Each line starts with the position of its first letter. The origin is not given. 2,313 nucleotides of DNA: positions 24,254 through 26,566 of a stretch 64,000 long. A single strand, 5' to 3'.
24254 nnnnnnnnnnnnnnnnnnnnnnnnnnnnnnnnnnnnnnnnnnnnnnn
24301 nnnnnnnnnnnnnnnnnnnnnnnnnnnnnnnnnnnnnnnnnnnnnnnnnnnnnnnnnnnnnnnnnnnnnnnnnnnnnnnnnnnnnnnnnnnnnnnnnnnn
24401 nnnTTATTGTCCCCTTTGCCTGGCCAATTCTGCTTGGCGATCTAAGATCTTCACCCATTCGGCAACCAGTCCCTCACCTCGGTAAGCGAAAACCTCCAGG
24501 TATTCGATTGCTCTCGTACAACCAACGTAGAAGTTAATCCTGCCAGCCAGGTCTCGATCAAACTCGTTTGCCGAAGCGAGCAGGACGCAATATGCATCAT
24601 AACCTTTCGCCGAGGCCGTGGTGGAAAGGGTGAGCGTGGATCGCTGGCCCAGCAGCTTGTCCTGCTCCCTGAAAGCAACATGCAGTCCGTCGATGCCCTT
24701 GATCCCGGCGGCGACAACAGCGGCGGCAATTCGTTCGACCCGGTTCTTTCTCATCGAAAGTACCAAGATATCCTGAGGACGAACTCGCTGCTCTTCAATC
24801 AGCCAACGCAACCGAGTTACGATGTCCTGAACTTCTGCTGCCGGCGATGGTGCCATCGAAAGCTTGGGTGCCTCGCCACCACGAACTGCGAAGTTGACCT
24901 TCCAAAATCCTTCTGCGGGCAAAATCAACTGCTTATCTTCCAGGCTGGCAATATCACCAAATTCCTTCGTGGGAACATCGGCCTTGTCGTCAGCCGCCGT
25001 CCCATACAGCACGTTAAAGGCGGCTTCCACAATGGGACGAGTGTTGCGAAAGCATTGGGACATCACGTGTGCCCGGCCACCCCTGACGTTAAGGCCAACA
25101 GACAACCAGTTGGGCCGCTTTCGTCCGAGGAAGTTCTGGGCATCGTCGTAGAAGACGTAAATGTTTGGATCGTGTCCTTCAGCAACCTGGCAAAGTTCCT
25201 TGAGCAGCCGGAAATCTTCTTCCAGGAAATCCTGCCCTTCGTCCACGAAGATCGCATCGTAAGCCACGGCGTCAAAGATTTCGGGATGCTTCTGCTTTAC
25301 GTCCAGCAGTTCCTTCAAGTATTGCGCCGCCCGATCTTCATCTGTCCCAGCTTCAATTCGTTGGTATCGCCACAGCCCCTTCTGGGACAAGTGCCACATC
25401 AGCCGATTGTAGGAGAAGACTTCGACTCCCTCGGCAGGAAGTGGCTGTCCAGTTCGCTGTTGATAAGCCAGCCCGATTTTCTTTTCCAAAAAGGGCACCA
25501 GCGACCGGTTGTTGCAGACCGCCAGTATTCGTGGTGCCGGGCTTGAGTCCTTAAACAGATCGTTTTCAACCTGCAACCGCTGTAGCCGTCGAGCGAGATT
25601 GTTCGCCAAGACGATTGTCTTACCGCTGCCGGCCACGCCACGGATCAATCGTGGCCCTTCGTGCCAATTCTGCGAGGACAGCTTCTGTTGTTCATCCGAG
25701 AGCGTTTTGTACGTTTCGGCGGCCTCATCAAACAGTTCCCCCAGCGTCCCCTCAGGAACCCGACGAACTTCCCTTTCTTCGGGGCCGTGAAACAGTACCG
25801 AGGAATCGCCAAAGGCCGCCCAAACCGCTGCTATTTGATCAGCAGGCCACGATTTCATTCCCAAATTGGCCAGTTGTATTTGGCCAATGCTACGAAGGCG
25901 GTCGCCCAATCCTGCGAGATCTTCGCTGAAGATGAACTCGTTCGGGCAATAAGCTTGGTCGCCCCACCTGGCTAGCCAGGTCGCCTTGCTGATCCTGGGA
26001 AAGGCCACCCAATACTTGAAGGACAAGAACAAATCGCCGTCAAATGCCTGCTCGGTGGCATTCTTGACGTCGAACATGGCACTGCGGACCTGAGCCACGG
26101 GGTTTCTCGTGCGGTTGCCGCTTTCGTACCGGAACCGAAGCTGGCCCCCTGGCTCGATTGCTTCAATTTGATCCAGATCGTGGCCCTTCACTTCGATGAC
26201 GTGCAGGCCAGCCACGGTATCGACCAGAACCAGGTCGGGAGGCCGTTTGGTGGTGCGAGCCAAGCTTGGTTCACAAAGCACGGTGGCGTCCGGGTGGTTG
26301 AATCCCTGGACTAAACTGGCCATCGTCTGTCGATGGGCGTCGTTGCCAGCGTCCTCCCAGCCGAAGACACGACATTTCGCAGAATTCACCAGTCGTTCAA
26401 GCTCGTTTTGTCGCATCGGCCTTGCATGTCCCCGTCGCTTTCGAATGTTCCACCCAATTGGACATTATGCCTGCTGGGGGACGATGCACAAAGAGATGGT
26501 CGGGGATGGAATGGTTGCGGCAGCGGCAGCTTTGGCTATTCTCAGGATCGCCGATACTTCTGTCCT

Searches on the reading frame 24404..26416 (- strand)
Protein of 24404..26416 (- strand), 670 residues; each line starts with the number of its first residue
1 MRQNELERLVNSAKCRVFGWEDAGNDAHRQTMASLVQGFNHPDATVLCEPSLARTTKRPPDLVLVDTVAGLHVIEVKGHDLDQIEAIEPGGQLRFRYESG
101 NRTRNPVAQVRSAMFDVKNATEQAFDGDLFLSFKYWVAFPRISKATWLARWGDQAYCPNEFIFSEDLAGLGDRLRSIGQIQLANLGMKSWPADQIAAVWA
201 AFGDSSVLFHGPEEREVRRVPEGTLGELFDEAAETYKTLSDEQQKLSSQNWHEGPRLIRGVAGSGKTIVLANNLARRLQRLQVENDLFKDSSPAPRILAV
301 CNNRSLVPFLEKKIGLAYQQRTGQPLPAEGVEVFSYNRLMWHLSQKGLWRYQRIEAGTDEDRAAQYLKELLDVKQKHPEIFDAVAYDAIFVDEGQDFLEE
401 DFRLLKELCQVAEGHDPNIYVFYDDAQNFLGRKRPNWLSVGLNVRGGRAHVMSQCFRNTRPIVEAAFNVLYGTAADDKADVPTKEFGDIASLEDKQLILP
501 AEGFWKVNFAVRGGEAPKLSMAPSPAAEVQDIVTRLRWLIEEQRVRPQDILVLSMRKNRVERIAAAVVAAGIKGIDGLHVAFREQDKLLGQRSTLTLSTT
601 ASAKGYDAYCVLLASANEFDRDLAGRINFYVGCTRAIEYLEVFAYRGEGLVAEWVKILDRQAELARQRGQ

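Call 11: search_protein_families(library=pfam, proteins=[window:24404-26416:-], max_evalue=0.001)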
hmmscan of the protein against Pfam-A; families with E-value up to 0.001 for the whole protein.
window:24404-26416:- (670 aa): 1 family
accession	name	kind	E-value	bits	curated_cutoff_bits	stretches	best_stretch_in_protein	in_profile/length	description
PF00580.27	UvrD-helicase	-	1e-06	29.1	23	0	242-285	4-45/271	UvrD/REP helicase N-terminal domain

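Call 69: search_protein_families(library=padloc, proteins=[window:24404-26416:-], max_evalue=0.001)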
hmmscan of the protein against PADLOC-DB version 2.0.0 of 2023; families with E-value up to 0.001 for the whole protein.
window:24404-26416:- (670 aa): 8 families
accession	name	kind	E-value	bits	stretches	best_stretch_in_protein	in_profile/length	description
PDLC01087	C3a187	-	1.4e-29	101.4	1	59-659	46-558/559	NERD+UvrD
PDLC03813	RTasNERD-Hel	-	1.4e-11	42.2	1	384-466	298-369/519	DRT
PDLC03002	Helicase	-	1.3e-09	34.9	1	241-473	192-428/707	-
PDLC03802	RTasHel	-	5e-07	26.9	1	377-573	182-340/675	DRT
PDLC00132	GajB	-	2e-05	21.5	0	384-411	213-240/625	UrvD helicase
PDLC00114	GajB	-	3e-05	20.8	0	237-280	6-47/635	UrvD helicase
PDLC00122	GajB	-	0.00023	18.2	0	596-643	424-471/502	UrvD helicase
PDLC02350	AbiO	-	0.00042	17.2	0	382-429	254-298/468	AbiO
